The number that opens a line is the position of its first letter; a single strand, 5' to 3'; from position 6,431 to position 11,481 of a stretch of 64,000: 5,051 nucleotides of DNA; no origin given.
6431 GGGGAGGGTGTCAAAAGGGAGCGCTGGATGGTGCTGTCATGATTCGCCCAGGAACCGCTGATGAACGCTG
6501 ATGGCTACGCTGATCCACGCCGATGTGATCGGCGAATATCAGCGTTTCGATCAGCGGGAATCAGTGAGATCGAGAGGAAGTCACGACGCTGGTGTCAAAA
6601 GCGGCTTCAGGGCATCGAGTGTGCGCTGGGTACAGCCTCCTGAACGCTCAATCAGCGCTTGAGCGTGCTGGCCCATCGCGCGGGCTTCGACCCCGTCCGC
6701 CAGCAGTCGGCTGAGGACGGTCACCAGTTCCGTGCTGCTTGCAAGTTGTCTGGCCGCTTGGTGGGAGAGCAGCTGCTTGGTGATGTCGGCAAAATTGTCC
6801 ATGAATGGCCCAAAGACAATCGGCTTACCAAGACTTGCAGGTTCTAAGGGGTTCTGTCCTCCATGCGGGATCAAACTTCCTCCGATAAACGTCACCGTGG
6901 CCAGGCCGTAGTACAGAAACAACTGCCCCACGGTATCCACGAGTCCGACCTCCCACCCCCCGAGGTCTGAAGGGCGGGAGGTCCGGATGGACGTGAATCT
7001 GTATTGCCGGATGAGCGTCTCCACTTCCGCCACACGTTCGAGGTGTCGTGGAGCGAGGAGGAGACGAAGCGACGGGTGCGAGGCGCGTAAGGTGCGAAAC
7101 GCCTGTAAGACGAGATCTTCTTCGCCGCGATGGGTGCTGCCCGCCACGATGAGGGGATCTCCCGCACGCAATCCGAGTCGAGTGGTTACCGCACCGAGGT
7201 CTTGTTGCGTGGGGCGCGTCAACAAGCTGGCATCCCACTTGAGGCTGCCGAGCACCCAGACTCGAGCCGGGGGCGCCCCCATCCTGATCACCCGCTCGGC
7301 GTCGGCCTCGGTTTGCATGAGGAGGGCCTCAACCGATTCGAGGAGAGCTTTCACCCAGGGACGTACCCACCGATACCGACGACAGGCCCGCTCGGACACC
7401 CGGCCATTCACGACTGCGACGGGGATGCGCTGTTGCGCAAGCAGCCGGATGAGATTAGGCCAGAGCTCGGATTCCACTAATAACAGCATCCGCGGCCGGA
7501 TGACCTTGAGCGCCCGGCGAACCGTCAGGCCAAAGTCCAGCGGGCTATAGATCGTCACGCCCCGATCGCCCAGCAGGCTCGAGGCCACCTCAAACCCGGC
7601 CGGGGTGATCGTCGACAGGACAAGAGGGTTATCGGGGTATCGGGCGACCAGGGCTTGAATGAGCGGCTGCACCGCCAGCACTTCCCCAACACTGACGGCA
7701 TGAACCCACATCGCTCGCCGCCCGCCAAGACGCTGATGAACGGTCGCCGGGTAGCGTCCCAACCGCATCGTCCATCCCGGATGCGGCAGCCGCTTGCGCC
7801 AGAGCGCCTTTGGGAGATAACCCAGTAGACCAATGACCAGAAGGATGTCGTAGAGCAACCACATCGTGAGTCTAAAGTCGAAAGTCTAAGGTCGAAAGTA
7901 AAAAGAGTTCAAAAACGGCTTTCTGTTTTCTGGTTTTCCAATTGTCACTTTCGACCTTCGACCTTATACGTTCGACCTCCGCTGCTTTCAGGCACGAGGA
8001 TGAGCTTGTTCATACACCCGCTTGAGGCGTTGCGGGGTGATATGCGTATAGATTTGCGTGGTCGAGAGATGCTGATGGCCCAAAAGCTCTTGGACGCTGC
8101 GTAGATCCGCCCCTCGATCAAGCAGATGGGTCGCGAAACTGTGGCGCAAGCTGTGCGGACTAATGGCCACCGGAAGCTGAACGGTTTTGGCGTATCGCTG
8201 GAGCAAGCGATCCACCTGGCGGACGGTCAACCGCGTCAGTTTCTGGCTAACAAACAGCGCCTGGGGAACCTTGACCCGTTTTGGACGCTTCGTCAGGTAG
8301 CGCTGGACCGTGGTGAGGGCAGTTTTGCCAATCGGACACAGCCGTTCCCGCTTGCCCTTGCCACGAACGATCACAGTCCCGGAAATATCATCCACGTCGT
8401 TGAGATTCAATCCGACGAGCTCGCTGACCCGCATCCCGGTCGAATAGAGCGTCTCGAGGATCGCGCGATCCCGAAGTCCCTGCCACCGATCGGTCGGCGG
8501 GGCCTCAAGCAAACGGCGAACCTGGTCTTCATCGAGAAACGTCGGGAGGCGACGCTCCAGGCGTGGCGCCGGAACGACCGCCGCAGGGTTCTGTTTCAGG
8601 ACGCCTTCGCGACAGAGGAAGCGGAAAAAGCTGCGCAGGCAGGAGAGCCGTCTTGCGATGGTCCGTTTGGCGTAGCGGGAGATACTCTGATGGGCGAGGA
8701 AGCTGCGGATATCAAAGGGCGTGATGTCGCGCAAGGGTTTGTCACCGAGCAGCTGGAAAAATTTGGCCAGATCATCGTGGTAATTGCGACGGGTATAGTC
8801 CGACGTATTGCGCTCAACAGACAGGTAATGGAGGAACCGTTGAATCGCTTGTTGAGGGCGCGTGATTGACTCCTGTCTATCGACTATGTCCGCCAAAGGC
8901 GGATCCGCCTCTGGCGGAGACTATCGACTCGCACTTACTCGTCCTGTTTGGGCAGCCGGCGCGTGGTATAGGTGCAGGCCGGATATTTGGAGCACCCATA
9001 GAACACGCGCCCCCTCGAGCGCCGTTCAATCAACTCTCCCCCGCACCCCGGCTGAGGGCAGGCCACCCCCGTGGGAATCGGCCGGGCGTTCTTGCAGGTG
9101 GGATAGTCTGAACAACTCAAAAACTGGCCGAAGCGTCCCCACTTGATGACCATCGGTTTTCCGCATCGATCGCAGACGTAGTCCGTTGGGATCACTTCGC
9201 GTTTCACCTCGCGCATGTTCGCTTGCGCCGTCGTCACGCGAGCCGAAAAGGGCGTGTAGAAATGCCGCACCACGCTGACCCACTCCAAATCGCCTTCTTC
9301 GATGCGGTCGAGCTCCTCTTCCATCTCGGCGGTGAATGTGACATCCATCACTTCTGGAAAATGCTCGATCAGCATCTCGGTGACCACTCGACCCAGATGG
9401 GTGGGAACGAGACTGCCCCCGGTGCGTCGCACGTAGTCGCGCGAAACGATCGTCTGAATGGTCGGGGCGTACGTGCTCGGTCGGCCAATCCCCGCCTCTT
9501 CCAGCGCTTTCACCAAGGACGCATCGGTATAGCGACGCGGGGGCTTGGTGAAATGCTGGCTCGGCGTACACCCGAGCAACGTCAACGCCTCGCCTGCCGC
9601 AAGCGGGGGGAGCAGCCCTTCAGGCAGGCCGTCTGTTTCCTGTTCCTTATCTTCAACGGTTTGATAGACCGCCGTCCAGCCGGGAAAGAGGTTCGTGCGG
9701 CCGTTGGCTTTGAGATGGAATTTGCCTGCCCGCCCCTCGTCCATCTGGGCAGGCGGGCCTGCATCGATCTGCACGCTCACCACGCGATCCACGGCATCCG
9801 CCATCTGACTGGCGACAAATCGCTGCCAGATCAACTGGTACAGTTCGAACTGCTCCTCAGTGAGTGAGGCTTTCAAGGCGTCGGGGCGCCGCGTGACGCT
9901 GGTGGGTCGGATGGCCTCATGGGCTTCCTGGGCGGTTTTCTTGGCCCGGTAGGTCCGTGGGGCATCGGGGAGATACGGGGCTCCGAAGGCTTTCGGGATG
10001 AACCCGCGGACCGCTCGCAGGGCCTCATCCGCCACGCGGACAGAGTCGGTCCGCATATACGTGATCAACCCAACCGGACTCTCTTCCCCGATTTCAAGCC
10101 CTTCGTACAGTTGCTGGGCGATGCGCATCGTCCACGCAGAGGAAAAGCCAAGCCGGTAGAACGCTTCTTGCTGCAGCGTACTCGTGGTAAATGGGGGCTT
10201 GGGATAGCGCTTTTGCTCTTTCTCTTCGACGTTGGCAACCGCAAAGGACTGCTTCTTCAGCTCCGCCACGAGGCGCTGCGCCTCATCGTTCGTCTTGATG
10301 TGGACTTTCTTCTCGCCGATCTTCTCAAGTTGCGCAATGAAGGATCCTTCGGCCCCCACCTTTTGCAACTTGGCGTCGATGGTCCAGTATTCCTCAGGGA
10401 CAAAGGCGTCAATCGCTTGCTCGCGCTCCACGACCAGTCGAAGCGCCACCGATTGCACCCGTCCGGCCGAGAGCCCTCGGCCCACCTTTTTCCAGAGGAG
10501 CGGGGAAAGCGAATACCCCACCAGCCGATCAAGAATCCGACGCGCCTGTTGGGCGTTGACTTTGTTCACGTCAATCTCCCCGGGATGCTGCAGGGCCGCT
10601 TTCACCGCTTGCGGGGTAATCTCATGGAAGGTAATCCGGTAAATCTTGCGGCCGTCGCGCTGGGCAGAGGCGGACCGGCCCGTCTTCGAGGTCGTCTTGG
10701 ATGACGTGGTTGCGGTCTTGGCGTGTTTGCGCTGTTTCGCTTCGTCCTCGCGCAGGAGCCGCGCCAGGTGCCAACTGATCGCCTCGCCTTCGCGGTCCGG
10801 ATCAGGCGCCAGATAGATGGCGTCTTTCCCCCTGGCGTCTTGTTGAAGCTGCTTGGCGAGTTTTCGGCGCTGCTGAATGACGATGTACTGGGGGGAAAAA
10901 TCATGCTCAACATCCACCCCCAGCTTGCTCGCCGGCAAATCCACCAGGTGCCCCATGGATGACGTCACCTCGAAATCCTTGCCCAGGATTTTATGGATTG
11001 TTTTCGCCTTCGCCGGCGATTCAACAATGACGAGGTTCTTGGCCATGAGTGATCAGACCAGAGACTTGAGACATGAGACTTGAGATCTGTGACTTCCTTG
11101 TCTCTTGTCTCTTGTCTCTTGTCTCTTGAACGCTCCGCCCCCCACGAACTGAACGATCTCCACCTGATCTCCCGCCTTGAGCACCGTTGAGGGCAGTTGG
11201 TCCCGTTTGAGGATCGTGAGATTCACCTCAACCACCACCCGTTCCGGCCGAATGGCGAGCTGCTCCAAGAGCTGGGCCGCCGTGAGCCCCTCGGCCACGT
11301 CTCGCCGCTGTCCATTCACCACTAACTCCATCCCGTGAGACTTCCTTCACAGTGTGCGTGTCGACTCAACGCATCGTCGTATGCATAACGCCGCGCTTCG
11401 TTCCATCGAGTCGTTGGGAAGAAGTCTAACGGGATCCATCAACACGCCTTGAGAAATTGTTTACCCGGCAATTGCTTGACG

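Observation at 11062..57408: Genome-wide style heptamer-repeat (GACAGAR / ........) element marking co-directional gene junctions and often translated into protein tails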

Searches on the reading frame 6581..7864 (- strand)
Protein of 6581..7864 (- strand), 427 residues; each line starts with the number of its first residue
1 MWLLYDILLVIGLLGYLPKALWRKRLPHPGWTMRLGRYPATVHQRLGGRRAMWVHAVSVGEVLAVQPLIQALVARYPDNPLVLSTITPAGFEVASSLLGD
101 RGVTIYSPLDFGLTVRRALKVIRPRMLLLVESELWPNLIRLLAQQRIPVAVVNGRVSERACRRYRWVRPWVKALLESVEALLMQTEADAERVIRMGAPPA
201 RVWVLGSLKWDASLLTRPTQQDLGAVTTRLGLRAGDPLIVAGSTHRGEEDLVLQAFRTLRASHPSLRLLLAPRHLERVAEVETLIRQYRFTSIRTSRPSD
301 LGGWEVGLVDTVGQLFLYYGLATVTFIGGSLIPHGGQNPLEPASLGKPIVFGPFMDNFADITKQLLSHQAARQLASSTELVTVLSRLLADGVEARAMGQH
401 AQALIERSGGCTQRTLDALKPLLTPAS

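Call 24: search_protein_families(library=pfam, max_evalue=0.00001, proteins=[window:6581-7864:-])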
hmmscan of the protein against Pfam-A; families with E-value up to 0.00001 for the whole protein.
window:6581-7864:- (427 aa): 1 family
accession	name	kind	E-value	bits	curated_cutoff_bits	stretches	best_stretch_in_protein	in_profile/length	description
PF04413.22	Glycos_transf_N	-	2.7e-58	196.9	23.9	1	31-211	3-178/179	3-Deoxy-D-manno-octulosonic-acid transferase (kdotransferase)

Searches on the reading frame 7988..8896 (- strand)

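Call 24: search_protein_families(library=pfam, max_evalue=0.00001, proteins=[window:7988-8896:-])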
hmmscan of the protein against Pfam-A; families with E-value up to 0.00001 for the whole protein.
window:7988-8896:- (302 aa): 3 families
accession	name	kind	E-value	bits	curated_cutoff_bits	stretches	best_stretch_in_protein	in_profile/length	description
PF00589.27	Phage_integrase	-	3.9e-48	163.9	27.1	1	120-289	2-171/172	Phage integrase family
PF02899.23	Phage_int_SAM_1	-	6.8e-22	78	22.3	1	18-98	1-83/83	Phage integrase, N-terminal SAM-like domain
PF13495.12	Phage_int_SAM_4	-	6.9e-08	33.2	27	1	19-96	3-80/85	Phage integrase, N-terminal SAM-like domain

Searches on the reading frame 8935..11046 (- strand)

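Call 8: search_protein_families(library=pfam, proteins=[window:8935-11046:-])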
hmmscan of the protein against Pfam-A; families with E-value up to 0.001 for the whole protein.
window:8935-11046:- (703 aa): 3 families
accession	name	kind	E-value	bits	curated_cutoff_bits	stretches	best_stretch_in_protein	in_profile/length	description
PF01131.25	Topoisom_bac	-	7e-127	424.3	35.1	1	158-593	2-410/411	DNA topoisomerase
PF01396.24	Zn_ribbon_Top1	-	1.2e-22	79.8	32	2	624-658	3-37/39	Topoisomerase DNA binding C4 zinc finger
PF01751.28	Toprim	-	1.8e-20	73.4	23.1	1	5-108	2-90/96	Toprim domain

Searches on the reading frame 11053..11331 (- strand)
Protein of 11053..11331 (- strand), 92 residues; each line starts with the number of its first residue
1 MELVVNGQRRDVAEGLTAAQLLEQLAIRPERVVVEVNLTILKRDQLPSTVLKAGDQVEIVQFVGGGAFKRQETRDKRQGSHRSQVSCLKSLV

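Call 8: search_protein_families(library=pfam, proteins=[window:11053-11331:-])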
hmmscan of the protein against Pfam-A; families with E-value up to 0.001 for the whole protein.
window:11053-11331:- (92 aa): 1 family
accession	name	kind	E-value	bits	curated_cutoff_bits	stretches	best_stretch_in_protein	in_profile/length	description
PF02597.26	ThiS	-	3.9e-16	59.8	22.5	1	5-66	3-76/76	ThiS family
